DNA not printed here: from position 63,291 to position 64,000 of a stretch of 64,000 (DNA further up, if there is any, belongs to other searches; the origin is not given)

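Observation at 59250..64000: Sharply AT-rich island after cydA carrying duplicated membrane pentapeptide-repeat genes and three proteins of unknown function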

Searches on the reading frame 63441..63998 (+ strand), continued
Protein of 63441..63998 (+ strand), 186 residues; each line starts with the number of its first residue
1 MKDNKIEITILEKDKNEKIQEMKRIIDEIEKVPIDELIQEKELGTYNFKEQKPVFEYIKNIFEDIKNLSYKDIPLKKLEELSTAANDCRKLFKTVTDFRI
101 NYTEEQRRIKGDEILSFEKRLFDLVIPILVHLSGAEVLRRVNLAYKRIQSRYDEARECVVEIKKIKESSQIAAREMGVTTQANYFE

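Call 67: search_protein_families(library=pfam, proteins=[L136:8426-9910:+, L108:11047-14619:+, L108:7650-9971:+, L152:11111-12325:+, L136:11685-12740:+, L105:1349-2647:+, L130:40-1656:+, L146:9321-9908:+], max_evalue=0.00001)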
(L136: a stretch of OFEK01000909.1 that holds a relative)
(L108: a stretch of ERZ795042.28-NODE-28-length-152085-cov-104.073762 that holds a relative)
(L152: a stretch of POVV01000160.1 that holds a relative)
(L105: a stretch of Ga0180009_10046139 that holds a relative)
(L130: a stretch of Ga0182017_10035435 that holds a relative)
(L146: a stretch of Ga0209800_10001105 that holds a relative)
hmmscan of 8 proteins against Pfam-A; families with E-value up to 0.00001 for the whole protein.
L136:8426-9910:+ (494 aa): 2 families
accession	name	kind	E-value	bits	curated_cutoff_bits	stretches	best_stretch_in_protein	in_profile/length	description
PF02384.22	N6_Mtase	-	2.7e-108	362.4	20.4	1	148-458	3-310/311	N-6 DNA Methylase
PF12161.14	HsdM_N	-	2.1e-28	100.1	24.5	1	9-135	1-135/135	HsdM N-terminal domain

L108:11047-14619:+ (1190 aa): 6 families
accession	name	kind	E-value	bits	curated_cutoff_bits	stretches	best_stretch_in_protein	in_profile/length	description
PF18766.7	SWI2_SNF2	-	3.7e-28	99.1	26.7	1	305-543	1-191/221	SWI2/SNF2 ATPase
PF04313.20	HSDR_N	-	1e-18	68.3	25.1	1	143-231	108-196/198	Type I restriction enzyme R protein N terminus (HSDR_N)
PF04326.19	SLFN_AlbA_2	-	1.3e-18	68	25.3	1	1019-1156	1-117/118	Schlafen, AlbA_2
PF04851.21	ResIII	-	4.1e-16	59.7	22.5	1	302-453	4-148/164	Type III restriction enzyme, res subunit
PF22679.2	T1R_D3-like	-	1.8e-12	48.4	27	1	658-726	82-153/158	Type I restriction enzyme subunit R domain 3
PF00270.35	DEAD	-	2.7e-08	34.1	26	1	323-507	14-163/167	DEAD/DEAH box helicase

L108:7650-9971:+ (773 aa): 2 families
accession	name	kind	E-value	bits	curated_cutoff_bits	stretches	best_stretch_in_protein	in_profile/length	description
PF08843.17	AbiEii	-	4.9e-51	174.4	22.5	1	39-273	1-235/238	Nucleotidyl transferase AbiEii toxin, Type IV TA system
PF01420.25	Methylase_S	-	6.9e-10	39.8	22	0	412-520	60-163/168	Type I restriction modification DNA specificity domain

L152:11111-12325:+ (404 aa): 2 families
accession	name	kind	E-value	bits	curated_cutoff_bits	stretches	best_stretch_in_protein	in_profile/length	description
PF00589.27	Phage_integrase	-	4.7e-14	53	27.1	1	187-374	10-169/172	Phage integrase family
PF14659.12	Phage_int_SAM_3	-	1.7e-08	35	22.6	1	65-123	1-57/58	Phage integrase, N-terminal SAM-like domain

L136:11685-12740:+ (351 aa): 0 families

L105:1349-2647:+ (432 aa): 1 family
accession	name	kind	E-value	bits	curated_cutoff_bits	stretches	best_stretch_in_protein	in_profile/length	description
PF01420.25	Methylase_S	-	8.8e-38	130.6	22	2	23-176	3-158/168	Type I restriction modification DNA specificity domain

L130:40-1656:+ (538 aa): 1 family
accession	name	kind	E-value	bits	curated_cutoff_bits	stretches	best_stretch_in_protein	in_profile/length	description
PF01555.25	N6_N4_Mtase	-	3.6e-49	168.1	26.7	1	75-371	1-219/221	DNA methylase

L146:9321-9908:+ (195 aa): 0 families

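Call 76: search_protein_families(library=pfam, alignment_id=A3, max_evalue=1)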
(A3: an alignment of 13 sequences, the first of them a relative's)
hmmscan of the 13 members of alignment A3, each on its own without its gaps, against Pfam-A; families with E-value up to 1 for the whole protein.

A. member 1, P0015 (336 aa): 4 families
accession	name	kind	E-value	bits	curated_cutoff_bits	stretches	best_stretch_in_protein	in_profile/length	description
PF19658.4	DUF6161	-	0.0058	16.6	27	1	163-279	62-178/216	Family of unknown function (DUF6161)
PF05987.18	DUF898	-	0.026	14.1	28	1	195-281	180-266/336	Bacterial protein of unknown function (DUF898)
PF18181.6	SLATT_1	-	0.11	12.9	26.3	1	178-215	6-43/122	SMODS and SLOG-associating 2TM effector domain 1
PF21073.2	GDH_HM1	-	0.11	12.8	21.2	0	22-41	24-43/60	Glutamate dehydrogenase, helical motif 1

B. families by the number of members that match (of 13 scanned): 76 families (the first 25 are shown)
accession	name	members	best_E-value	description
PF24838.2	8xMP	3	0.00067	Octameric membrane protein family (8xMP)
PF20990.2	DUF2207_C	3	0.0019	Predicted membrane protein (DUF2207) C-terminal domain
PF05987.18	DUF898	3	0.02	Bacterial protein of unknown function (DUF898)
PF19658.4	DUF6161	2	0.0029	Family of unknown function (DUF6161)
PF00689.26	Cation_ATPase_C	2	0.063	Cation transporting ATPase, C-terminus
PF18181.6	SLATT_1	2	0.11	SMODS and SLOG-associating 2TM effector domain 1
PF25686.1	Betaherpes_U91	1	0.0003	Betaherpesvirus U91 protein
PF04108.17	ATG17_like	1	0.0016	Autophagy protein ATG17-like domain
PF14668.11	RICTOR_V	1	0.0037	Rapamycin-insensitive companion of mTOR, domain 5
PF03114.23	BAR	1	0.0051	BAR domain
PF15619.11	Lebercilin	1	0.0063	Ciliary protein causing Leber congenital amaurosis disease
PF10259.14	Rogdi_lz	1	0.011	Rogdi leucine zipper containing protein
PF03750.18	Csm2_III-A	1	0.012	Csm2 Type III-A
PF00521.26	DNA_topoisoIV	1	0.012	DNA gyrase/topoisomerase IV, subunit A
PF15944.10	DUF4752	1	0.013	Domain of unknown function (DUF4752)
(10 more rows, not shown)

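Call 77: search_protein_families(library=phrogs, proteins=[P0015, P0017, P0019], max_evalue=0.1)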
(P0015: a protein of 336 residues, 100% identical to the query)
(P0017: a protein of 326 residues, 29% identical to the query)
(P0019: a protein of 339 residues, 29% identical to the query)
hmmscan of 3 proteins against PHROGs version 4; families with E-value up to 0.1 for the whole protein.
P0015 (336 aa): 4 families
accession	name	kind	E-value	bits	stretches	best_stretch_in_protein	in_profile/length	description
phrog_2392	-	moron, auxiliary metabolic gene and host takeover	0.014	14.7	1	144-271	112-235/726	ABC transporter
phrog_9805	-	unknown function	0.017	16.1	0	31-76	21-66/82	-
phrog_28494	-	unknown function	0.037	15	0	124-173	8-51/78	-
phrog_22283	-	unknown function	0.076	14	0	15-68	73-127/135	-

P0017 (326 aa): 1 family
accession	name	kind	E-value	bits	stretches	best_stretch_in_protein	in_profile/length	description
phrog_30069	-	unknown function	0.066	14.5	0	241-293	16-67/121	-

P0019 (339 aa): 2 families
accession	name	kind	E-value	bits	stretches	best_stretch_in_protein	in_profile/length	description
phrog_667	-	unknown function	0.012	16.5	1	235-282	11-58/94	-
phrog_2990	-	unknown function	0.038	15.2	1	102-219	13-130/133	-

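Call 78: search_protein_families(library=ncbifam, proteins=[P0015, P0017, P0019, P0023, P0028], max_evalue=0.1)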
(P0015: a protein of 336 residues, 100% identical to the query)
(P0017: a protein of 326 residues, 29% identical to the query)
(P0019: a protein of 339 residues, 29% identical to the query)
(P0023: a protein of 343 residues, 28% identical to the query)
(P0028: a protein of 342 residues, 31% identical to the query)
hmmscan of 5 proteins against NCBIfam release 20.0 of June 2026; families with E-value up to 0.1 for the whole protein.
P0015 (336 aa): 1 family
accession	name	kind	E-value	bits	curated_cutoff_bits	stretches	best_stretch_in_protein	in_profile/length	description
NF033634.1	SLATT_1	domain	0.081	12.9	41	1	179-310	7-127/132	SLATT domain-containing protein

P0017 (326 aa): 3 families
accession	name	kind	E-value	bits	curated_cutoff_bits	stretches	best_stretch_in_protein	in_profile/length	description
NF008477.0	PRK11376.1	equivalog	0.0022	17.4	590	1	37-164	54-178/305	hemolysin HlyE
NF033483.0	PknB_PASTA_kin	equivalog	0.015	14.4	450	1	102-225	245-371/563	Stk1 family PASTA domain-containing Ser/Thr kinase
NF053757.1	BclibactTpBcbE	equivalog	0.019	13.9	600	1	171-229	193-253/394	bacillibactin exporter BcbE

P0019 (339 aa): 4 families
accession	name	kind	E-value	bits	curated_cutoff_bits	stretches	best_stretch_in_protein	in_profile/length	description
TIGR01403.1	fliQ_rel_III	equivalog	0.0028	17.7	76.5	0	228-260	36-68/81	type III secretion system export apparatus subunit SctS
NF052533.1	SurfProtOspCBorb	equivalog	0.018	15.1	300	1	110-198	82-171/211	outer surface protein OspC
TIGR03148.1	cyt_nit_nrfD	equivalog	0.033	13.5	347.6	1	181-286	26-135/316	cytochrome c nitrite reductase subunit NrfD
TIGR01402.1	fliQ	equivalog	0.051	13.7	88.9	0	204-260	18-72/88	flagellar biosynthesis protein FliQ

P0023 (343 aa): 2 families
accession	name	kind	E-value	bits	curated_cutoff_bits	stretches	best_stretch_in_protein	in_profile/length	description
NF006574.0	PRK09098.1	subfamily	0.032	13.6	278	1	131-181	11-61/277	HrpE/YscL family type III secretion apparatus protein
TIGR01101.1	V_ATP_synt_F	equivalog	0.063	13.5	90.25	0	140-178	40-79/121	V-type ATPase subunit F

P0028 (342 aa): 6 families
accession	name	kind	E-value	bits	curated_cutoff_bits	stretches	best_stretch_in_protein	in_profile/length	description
TIGR01069.2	mutS2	equivalog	0.0068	14.8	400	1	96-180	494-578/790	endonuclease MutS2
NF041237.1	CAS_csx29_CRASP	exception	0.015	14.1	300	1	72-180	76-185/670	type III-E CRISPR-associated TPR-CHAT protein Csx29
TIGR04021.1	LLM_DMSO2_sfnG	equivalog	0.017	14.5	382.95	0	240-300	221-281/350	dimethylsulfone monooxygenase SfnG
NF047786.1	his_kin_MadS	equivalog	0.039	13.1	500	1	100-199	229-327/434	MadS family sensor histidine kinase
NF045780.1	TrlF_fam_ATP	equivalog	0.043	12.5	350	1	3-203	520-727/944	TrlF family AAA-like ATPase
NF038216.1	ABZJ_00895_fam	subfamily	0.047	13.6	33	1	188-258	50-121/134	ABZJ_00895 family protein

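Call 84: search_solved_structures(query=A3, max_evalue=1)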
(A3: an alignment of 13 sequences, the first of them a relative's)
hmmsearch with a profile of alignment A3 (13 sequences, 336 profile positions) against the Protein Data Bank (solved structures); distinct sequences matched with E-value up to 1: 16.
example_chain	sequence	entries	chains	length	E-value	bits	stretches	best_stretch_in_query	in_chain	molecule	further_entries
9r1o_A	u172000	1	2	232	0.0047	19.4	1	10-120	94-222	sc-apCC-6-DPH-NR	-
8qad_A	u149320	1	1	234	0.012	18.1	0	70-171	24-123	sc-apCC-6-LLIA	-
7w5z_T5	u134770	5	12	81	0.015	17.8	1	10-59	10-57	Cytochrome c oxidase small TIM subunit 5 | Cullin domain-containing protein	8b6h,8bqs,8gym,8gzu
9jqx_A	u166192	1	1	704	0.016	17.7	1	194-250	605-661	Metabotropic GABA-B receptor subtype 1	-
9jr0_A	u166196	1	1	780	0.018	17.5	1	194-250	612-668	Metabotropic GABA-B receptor subtype 1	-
8fjg_A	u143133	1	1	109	0.031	16.7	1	74-179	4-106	H12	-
8kc4_A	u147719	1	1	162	0.065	15.7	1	42-171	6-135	De novo design protein -NA05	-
6y07_A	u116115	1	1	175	0.11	14.9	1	135-180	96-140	sohair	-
8qpp_W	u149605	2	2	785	0.18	14.2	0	103-175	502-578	Endonuclease MutS2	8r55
7qv3_v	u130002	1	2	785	0.18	14.2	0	103-175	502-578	Endonuclease MutS2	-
5cws_D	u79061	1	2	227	0.29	13.5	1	123-178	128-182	Nucleoporin NUP49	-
7tbi_N1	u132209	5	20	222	0.3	13.5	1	123-178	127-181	Nup57 | NUP58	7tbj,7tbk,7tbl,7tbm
4uos_A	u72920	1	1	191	0.41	13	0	70-176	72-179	DESIGNED HELICAL BUNDLE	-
6fgj_A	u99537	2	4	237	0.49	12.8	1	39-111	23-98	GTP pyrophosphokinase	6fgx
6ewz_A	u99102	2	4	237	0.52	12.7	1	39-111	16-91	GTP pyrophosphokinase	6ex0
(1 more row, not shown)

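Call 89: search_protein_families(library=pfam, proteins=[L133:2678-3925:+, L146:10943-12079:+, L147:73-846:+, L147:1938-2981:+, L168:8712-9962:+, L124:1754-2686:+, L102:1643-2716:+, L109:1180-2073:+, L126:9032-9877:+, L164:450-1436:+], max_evalue=0.0001)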
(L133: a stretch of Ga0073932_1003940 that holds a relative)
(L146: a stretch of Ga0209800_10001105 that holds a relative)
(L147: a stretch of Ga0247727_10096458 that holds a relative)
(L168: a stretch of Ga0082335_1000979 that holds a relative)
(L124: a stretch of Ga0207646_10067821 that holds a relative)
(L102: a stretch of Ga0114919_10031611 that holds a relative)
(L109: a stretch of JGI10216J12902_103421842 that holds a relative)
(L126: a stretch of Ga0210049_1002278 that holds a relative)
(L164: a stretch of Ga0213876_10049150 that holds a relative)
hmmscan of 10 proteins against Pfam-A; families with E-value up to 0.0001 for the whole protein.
L133:2678-3925:+ (415 aa): 0 families

L146:10943-12079:+ (378 aa): 1 family
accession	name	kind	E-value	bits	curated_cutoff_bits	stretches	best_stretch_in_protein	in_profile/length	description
PF03235.19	GmrSD_N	-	5.1e-33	115.3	33.2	1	13-253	5-197/199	GmrSD restriction endonuclease, N-terminal domain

L147:73-846:+ (257 aa): 3 families
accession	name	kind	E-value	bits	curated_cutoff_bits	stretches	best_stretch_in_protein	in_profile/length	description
PF13507.12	GATase_5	-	5.3e-41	140.9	27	1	24-231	6-234/260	CobB/CobQ-like glutamine amidotransferase domain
PF01965.30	DJ-1_PfpI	-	4.9e-08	33.4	26.6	1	56-119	57-115/165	DJ-1/PfpI family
PF07685.20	GATase_3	-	1.8e-07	31.4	27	1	53-112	31-89/196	CobB/CobQ-like glutamine amidotransferase domain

L147:1938-2981:+ (347 aa): 0 families

L168:8712-9962:+ (416 aa): 1 family
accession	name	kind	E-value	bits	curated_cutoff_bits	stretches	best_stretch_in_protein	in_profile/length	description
PF00346.24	Complex1_49kDa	-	2.4e-108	361.8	24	1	146-416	1-271/271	Respiratory-chain NADH dehydrogenase, 49 Kd subunit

L124:1754-2686:+ (310 aa): 0 families

L102:1643-2716:+ (357 aa): 0 families

L109:1180-2073:+ (297 aa): 0 families

L126:9032-9877:+ (281 aa): 1 family
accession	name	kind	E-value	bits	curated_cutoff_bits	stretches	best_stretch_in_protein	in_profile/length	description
PF02518.31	HATPase_c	-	1.8e-08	35.2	26.4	1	146-247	9-97/111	Histidine kinase-, DNA gyrase B-, and HSP90-like ATPase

L164:450-1436:+ (328 aa): 1 family
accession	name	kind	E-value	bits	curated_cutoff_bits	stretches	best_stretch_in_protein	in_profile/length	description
PF04471.18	Mrr_cat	-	8.7e-06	26.3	21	1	77-154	36-112/115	Restriction endonuclease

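Call 96: fold_search(model_id=the predicted structure, library=pdb)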
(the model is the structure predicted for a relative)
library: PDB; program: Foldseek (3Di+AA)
matches with E <= 10: 144; with E <= 0.001: 0
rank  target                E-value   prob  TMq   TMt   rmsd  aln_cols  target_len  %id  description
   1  8snb_1G               8.7e-01  0.30  0.25  0.29  21.6       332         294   10  atomic model of sea urchin sperm doublet microtubule (48-nm periodicity) (released 2023-06-28)
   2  9cpb_5T               1.2e+00  0.28  0.28  0.30  21.7       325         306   12  Atomic model of bovine Fallopian tube cilia doublet microtubule (48-nm periodicity) (released 2024-10-30)
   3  8to0_g                1.4e+00  0.20  0.28  0.25  25.2       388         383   13  48-nm repeating structure of doublets from mouse sperm flagella (released 2023-11-01)
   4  8otz_BR               1.4e+00  0.12  0.22  0.18  23.9       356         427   10  48-nm repeat of the native axonemal doublet microtubule from bovine sperm (released 2023-11-22)
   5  3ezu                  1.8e+00  0.33  0.25  0.25   5.9       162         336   13  Crystal structure of multidomain protein of unknown function with GGDEF-domain (NP_951600.1) from GEOBACTER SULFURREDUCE (released 2008-11-18)
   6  7rro_B3               2.0e+00  0.15  0.28  0.25  25.4       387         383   13  Structure of the 48-nm repeat doublet microtubule from bovine tracheal cilia (released 2021-10-27)
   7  8to0_k                2.1e+00  0.16  0.28  0.23  27.0       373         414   14  48-nm repeating structure of doublets from mouse sperm flagella (released 2023-11-01)
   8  6z0c_B                2.1e+00  0.08  0.13  0.22  42.1       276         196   12  Structure of in silico modelled artificial Maquette-3 protein (released 2021-03-17)
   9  8otz_Cu               2.2e+00  0.15  0.28  0.26  27.4       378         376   12  48-nm repeat of the native axonemal doublet microtubule from bovine sperm (released 2023-11-22)
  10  8iyj_b5               2.3e+00  0.23  0.30  0.30  25.1       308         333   10  Cryo-EM structure of the 48-nm repeat doublet microtubule from mouse sperm (released 2023-07-05)
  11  9cpb_5R               2.3e+00  0.18  0.29  0.25  24.9       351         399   13  Atomic model of bovine Fallopian tube cilia doublet microtubule (48-nm periodicity) (released 2024-10-30)
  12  8snb_1H               2.3e+00  0.14  0.28  0.23  24.3       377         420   10  atomic model of sea urchin sperm doublet microtubule (48-nm periodicity) (released 2023-06-28)
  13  3caz_B                2.4e+00  0.09  0.16  0.24  30.7       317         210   13  Crystal structure of a BAR protein from Galdieria sulphuraria (released 2008-03-04)
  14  2kbb_MODEL_1_A        2.5e+00  0.20  0.19  0.31  10.0       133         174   13  Solution Structure of the R9 Domain of Talin (released 2009-03-17)
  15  9fqr_Co               2.5e+00  0.20  0.22  0.28  14.3       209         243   12  96-nm repeat of axonemal doublet microtubules from bovine sperm (released 2025-03-26)
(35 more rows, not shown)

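Call 97: fold_search(model_id=the predicted structure, library=viral)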
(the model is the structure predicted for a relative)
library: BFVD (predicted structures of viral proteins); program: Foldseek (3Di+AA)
matches with E <= 10: 165; with E <= 0.001: 1
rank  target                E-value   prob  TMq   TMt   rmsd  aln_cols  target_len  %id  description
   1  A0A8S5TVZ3            3.7e-10  1.00  0.41  0.45  19.1       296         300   23  Uncharacterized protein [Siphoviridae sp. ctQkj3]
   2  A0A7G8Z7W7            1.2e-03  1.00  0.32  0.27  42.7       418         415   15  (no name in the UniProt tables at hand)
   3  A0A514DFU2            4.4e-03  1.00  0.38  0.41  21.6       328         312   12  (no name in the UniProt tables at hand)
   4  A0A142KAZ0            9.5e-03  0.99  0.32  0.32  35.7       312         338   15  Uncharacterized protein [Gordonia phage Lucky10]
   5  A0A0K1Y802            4.8e-01  0.44  0.31  0.24  36.3       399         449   12  (no name in the UniProt tables at hand)
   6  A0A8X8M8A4            6.2e-01  0.20  0.12  0.23  17.4       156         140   12  (no name in the UniProt tables at hand)
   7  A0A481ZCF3            6.9e-01  0.77  0.26  0.33  10.4       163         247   12  Uncharacterized protein [Pithovirus LCPAC304]
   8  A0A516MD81            6.9e-01  0.11  0.17  0.11  41.5       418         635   11  (no name in the UniProt tables at hand)
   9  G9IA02                7.6e-01  0.10  0.17  0.17  31.6       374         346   11  (no name in the UniProt tables at hand)
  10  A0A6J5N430            8.4e-01  0.11  0.19  0.08  45.4       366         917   11  Bacteriophage lambda, GpH, tail tape measure, N-terminal [uncultured Caudovirales phage]
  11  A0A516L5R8            8.9e-01  0.12  0.18  0.11  27.1       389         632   12  (no name in the UniProt tables at hand)
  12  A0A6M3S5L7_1          9.3e-01  0.13  0.20  0.09  30.7       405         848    7  (no name in the UniProt tables at hand)
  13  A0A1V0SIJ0            9.8e-01  0.66  0.24  0.28   9.0       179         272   14  Uncharacterized protein [Klosneuvirus KNV1]
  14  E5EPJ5                1.0e+00  0.28  0.15  0.32  12.0       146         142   10  Uncharacterized protein [Acinetobacter phage Acj9]
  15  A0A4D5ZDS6            1.1e+00  0.15  0.14  0.09  13.1       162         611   12  Uncharacterized protein [Burkholderia phage BcepSaruman]
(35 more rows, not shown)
